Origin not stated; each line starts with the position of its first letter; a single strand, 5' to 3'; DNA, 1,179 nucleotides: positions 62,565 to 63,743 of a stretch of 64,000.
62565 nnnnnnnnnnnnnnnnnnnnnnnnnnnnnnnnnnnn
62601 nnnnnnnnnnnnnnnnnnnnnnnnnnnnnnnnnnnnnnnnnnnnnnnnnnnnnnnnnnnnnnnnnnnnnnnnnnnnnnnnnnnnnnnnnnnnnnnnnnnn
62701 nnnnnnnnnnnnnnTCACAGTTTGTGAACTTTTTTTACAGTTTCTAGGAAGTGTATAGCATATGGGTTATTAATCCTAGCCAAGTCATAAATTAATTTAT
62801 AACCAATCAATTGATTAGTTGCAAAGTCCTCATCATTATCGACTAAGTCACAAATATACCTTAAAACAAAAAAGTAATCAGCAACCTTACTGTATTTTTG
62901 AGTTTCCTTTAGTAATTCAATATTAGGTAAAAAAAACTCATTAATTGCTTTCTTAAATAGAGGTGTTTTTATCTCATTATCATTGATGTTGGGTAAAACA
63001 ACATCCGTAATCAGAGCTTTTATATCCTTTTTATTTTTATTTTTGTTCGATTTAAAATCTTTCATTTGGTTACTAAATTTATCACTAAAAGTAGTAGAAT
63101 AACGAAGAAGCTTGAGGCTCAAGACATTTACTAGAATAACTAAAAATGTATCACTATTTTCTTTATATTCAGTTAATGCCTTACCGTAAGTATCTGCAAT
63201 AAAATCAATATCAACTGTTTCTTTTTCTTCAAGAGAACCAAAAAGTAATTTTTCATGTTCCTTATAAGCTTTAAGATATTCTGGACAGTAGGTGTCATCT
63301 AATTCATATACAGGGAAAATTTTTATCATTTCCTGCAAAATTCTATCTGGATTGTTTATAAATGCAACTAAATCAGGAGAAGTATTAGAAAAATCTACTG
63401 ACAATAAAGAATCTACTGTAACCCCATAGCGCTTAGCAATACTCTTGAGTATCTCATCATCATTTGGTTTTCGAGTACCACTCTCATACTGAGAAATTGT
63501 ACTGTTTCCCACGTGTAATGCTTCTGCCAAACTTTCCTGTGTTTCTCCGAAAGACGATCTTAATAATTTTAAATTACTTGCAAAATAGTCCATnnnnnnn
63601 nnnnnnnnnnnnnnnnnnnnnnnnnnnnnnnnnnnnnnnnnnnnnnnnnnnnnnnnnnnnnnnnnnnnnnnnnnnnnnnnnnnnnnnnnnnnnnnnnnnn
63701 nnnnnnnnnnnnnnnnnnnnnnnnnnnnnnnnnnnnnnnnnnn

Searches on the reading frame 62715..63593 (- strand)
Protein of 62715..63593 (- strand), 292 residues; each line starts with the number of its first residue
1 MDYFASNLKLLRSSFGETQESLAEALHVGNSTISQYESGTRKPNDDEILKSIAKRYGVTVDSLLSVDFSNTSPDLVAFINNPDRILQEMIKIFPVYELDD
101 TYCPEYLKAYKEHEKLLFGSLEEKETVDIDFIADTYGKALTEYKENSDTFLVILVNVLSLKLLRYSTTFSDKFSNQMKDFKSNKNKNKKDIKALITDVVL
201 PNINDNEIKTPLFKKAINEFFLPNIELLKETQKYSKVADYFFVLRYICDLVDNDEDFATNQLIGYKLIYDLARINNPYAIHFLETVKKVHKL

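Call 58: search_protein_families(library=pfam, proteins=[window:62715-63593:-], max_evalue=0.001)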
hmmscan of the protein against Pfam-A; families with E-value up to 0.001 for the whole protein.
window:62715-63593:- (292 aa): 3 families
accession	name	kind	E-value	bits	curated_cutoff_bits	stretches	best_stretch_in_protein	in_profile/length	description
PF01381.28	HTH_3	-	1.4e-09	38.3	23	1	11-62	4-54/55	Helix-turn-helix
PF12844.13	HTH_19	-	1.2e-08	35.2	30.2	1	7-64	3-59/64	Helix-turn-helix domain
PF13560.12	HTH_31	-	3.7e-07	30.8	27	1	5-61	3-59/64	Helix-turn-helix domain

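Call 59: search_protein_families(library=ncbifam, proteins=[window:62715-63593:-], max_evalue=0.001)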
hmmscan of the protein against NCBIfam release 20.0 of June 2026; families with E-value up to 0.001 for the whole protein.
window:62715-63593:- (292 aa): 6 families
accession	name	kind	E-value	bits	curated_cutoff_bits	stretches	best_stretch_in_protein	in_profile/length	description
NF041951.1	phage_RstR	subfamily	4.5e-10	39.8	80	1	4-67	3-65/108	RstR family transcriptional repressor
NF047948.1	male_kill_WMK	equivalog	1.6e-05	24.6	300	1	15-85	174-245/300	WO male-killing family protein Wmk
TIGR03830.1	CxxCG_CxxCG_HTH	subfamily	4e-05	23.4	61.8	1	7-44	69-106/127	type II TA system antitoxin MqsA family protein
NF007271.0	PRK09726.1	equivalog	4.3e-05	23.4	79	0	4-41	13-50/88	type II toxin-antitoxin system antitoxin HipB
TIGR03070.1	couple_hipB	subfamily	0.00044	20.1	71.65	1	4-49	3-48/58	type II toxin-antitoxin system Y4mF family antitoxin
NF052239.1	antitox_spr1629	equivalog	0.00086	18.5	335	0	3-67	2-65/377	spr1629 family repressor/antitoxin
